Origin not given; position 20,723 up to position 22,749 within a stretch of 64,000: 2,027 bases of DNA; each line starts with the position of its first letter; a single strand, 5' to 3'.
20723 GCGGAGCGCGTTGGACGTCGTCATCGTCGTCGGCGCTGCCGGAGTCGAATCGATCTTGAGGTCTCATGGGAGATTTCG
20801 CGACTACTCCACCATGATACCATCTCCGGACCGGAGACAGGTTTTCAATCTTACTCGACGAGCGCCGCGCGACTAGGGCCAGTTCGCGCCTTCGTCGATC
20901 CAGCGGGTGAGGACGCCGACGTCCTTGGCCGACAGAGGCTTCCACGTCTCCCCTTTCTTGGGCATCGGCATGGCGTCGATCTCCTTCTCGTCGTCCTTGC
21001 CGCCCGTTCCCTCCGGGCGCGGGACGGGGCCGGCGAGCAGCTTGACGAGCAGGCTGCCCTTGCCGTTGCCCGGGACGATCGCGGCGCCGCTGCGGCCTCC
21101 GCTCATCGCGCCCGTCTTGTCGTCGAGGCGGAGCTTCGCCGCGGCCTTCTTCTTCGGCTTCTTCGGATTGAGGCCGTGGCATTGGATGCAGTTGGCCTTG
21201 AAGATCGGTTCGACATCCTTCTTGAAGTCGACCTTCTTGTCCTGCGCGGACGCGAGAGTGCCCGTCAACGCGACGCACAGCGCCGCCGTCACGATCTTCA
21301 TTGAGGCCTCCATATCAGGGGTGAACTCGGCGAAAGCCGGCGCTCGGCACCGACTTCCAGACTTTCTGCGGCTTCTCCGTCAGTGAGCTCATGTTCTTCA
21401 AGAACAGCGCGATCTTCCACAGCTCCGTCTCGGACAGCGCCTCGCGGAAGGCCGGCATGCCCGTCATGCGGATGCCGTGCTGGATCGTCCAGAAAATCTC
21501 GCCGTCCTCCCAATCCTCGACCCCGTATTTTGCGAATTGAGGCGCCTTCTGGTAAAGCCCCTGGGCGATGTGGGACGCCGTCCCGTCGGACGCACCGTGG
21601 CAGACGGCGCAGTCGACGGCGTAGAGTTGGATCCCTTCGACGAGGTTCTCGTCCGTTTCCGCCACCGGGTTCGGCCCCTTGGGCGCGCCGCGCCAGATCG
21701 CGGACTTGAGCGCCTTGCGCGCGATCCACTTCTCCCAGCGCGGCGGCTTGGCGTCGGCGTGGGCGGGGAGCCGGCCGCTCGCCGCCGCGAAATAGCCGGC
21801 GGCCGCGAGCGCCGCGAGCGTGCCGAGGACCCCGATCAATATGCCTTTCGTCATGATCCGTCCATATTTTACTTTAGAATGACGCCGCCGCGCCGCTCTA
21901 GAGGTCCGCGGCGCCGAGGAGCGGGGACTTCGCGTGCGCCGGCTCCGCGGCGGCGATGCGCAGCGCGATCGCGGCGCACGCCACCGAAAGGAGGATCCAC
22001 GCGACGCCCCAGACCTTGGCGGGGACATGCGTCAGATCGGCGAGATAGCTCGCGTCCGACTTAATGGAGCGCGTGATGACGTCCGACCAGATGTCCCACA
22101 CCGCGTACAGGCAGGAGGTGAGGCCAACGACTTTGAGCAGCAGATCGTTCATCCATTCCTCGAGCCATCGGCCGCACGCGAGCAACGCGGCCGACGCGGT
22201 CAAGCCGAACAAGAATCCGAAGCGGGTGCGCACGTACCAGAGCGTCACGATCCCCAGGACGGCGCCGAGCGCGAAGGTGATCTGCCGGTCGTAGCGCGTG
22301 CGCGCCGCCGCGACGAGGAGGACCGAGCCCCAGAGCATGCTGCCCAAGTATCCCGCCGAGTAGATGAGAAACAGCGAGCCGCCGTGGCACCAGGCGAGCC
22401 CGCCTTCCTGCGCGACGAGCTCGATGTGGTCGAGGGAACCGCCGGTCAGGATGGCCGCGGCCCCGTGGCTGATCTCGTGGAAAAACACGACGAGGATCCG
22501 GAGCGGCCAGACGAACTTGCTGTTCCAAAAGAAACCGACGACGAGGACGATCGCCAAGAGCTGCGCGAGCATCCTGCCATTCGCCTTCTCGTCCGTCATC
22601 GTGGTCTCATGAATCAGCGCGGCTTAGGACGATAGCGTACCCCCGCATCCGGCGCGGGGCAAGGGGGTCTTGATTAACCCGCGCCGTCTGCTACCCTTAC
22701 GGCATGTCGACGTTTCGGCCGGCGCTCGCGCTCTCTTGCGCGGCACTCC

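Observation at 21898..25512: Five protease or protease-like genes within a six-gene run (M50-like, archaemetzincin-like, S1, HExxHxxQ, plus DUF2721 membrane protein)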

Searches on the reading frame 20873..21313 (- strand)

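Call 3: search_protein_families(library=pfam, proteins=[window:20873-21313:-], max_evalue=0.1)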
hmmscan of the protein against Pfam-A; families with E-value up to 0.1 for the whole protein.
window:20873-21313:- (146 aa): 5 families
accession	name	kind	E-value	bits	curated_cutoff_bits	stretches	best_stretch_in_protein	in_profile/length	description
PF07635.16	PSCyt1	-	7.6e-09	36.5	22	1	42-93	1-46/59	Planctomycete cytochrome C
PF22297.1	PccH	-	0.00026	21.5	24.4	1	30-57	2-30/133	PccH Cytochrome c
PF00034.26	Cytochrom_C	-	0.0014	20.4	21.3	1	37-79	7-46/90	Cytochrome c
PF13442.11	Cytochrome_CBB3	-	0.0018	19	27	1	34-55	6-27/68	Cytochrome C oxidase, cbb3-type, subunit III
PF11845.13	Tll0287-like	-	0.073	13.9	24.1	1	39-70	101-139/144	Tll0287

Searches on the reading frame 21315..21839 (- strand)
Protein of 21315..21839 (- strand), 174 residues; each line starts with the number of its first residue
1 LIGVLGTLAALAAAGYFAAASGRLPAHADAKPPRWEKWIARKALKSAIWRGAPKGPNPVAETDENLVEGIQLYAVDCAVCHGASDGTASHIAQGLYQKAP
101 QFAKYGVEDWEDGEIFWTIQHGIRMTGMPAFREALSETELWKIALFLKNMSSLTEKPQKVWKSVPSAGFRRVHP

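Call 3: search_protein_families(library=pfam, proteins=[window:21315-21839:-], max_evalue=0.1)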
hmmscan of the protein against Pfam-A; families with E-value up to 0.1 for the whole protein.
window:21315-21839:- (174 aa): 2 families
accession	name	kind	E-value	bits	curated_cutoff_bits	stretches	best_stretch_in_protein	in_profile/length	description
PF13442.11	Cytochrome_CBB3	-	4.1e-13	49.9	27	1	68-147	5-68/68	Cytochrome C oxidase, cbb3-type, subunit III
PF00034.26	Cytochrom_C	-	1.7e-09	39.3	21.3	1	68-150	3-89/90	Cytochrome c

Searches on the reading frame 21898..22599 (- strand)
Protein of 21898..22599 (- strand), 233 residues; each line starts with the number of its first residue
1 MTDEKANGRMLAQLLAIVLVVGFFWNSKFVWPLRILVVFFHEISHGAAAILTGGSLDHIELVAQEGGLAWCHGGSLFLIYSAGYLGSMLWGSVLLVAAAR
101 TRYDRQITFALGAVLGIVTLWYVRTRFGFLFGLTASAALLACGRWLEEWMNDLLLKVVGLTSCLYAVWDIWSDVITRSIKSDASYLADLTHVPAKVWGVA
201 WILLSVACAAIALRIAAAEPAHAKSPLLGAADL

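Call 3: search_protein_families(library=pfam, proteins=[window:21898-22599:-], max_evalue=0.1)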
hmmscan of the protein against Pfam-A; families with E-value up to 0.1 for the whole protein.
window:21898-22599:- (233 aa): 1 family
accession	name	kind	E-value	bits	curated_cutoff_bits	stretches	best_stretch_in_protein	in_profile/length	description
PF13398.12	Peptidase_M50B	-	5.4e-47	160.5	26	1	15-211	2-200/201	Peptidase M50B-like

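Call 5: search_protein_families(library=ncbifam, proteins=[window:21898-22599:-], max_evalue=0.1)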
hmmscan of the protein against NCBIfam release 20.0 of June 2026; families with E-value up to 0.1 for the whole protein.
window:21898-22599:- (233 aa): 0 families

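Call 33: search_solved_structures(query=window:21898-22599:-, max_evalue=1, show_alignments=2)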
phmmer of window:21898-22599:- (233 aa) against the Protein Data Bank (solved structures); distinct sequences matched with E-value up to 1: 0.

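Call 63: search_protein_families(library=padloc, proteins=[window:21898-22599:-], max_evalue=0.01)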
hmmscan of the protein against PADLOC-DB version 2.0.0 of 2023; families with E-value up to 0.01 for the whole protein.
window:21898-22599:- (233 aa): 0 families

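Call 77: list_cluster_members(proteins=[window:21898-22599:-, window:22704-23600:+, window:22806-23600:+, window:23605-24057:+, window:24110-24886:+, window:24883-25512:+])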
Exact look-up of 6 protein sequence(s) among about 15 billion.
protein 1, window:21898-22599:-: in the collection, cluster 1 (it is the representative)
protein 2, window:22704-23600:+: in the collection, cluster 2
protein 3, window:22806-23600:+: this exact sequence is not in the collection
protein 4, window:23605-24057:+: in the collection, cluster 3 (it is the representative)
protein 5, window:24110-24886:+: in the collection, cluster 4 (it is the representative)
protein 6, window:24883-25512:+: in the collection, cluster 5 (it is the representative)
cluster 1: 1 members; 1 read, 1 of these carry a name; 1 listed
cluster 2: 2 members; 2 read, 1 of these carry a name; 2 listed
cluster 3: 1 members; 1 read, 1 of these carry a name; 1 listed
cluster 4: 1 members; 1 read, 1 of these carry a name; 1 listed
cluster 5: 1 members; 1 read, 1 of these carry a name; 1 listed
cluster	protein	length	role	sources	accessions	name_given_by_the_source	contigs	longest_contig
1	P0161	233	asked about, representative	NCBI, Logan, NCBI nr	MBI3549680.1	MAG: M50 family metallopeptidase [Elusimicrobia bacterium] | M50 family metallopeptidase [Elusimicrobiota bacterium]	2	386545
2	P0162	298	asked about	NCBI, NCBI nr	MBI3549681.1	MAG: hypothetical protein HY078_11635 [Elusimicrobia bacterium] | hypothetical protein [Elusimicrobiota bacterium]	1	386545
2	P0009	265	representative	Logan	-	-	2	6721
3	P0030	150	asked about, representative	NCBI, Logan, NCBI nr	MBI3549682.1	MAG: DUF2721 domain-containing protein [Elusimicrobia bacterium] | DUF2721 domain-containing protein [Elusimicrobiota bacterium]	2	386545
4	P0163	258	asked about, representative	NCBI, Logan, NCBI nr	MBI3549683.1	MAG: trypsin-like serine protease [Elusimicrobia bacterium] | trypsin-like serine protease [Elusimicrobiota bacterium]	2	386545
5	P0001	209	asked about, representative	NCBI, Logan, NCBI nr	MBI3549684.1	MAG: hypothetical protein HY078_11650 [Elusimicrobia bacterium] | hypothetical protein [Elusimicrobiota bacterium]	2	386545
